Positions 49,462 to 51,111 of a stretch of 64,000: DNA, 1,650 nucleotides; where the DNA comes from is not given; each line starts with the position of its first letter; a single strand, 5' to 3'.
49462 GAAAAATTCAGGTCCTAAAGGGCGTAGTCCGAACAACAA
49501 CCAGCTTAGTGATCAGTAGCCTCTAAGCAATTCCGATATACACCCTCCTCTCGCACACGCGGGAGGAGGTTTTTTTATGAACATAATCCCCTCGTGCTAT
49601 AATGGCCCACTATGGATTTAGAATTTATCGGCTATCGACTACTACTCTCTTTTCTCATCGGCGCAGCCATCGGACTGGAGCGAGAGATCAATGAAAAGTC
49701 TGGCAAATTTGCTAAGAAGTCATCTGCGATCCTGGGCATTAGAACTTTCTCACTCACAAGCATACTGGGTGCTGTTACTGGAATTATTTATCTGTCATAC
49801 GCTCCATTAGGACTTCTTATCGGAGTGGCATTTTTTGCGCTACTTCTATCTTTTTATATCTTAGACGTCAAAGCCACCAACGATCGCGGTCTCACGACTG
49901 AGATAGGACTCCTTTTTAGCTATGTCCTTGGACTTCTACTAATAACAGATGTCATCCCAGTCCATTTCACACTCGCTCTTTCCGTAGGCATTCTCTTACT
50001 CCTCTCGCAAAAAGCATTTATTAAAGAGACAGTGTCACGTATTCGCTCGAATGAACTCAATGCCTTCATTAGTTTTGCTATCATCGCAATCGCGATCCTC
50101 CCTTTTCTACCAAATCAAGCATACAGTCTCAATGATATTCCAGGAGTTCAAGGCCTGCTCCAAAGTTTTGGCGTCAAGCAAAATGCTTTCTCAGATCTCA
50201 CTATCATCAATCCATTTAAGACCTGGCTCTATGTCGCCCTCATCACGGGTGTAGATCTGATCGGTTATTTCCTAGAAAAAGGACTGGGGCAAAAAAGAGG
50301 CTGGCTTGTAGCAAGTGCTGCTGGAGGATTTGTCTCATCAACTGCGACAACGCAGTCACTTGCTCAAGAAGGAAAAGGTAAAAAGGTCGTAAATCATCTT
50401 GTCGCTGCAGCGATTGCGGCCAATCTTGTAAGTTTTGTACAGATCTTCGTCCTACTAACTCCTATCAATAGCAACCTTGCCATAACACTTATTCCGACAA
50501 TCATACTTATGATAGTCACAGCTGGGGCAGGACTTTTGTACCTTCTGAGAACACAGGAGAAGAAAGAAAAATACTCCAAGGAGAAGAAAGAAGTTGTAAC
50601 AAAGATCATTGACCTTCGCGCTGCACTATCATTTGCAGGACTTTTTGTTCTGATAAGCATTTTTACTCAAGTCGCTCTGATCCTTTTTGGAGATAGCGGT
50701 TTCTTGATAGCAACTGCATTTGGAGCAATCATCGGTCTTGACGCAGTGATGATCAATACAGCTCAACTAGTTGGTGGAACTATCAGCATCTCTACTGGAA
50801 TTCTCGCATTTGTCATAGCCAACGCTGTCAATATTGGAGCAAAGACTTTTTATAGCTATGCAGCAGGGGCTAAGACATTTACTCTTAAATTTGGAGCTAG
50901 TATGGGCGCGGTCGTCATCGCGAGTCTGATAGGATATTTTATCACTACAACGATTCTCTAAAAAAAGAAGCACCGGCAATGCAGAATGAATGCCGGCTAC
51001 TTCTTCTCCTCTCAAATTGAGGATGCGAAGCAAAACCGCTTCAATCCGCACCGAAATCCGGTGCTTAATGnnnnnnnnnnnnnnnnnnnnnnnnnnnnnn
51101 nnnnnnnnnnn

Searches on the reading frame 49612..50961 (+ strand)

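Call 28: search_protein_families(library=pfam, proteins=[window:49612-50961:+], max_evalue=0.01)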
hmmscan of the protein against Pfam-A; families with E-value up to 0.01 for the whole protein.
window:49612-50961:+ (449 aa): 2 families
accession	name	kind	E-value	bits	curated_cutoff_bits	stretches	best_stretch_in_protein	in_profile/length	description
PF13194.11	DUF4010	-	2.4e-38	132.4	30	1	210-419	2-210/210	Domain of unknown function (DUF4010)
PF02308.21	MgtC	-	1.3e-14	55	31.4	1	10-133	1-116/121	MgtC family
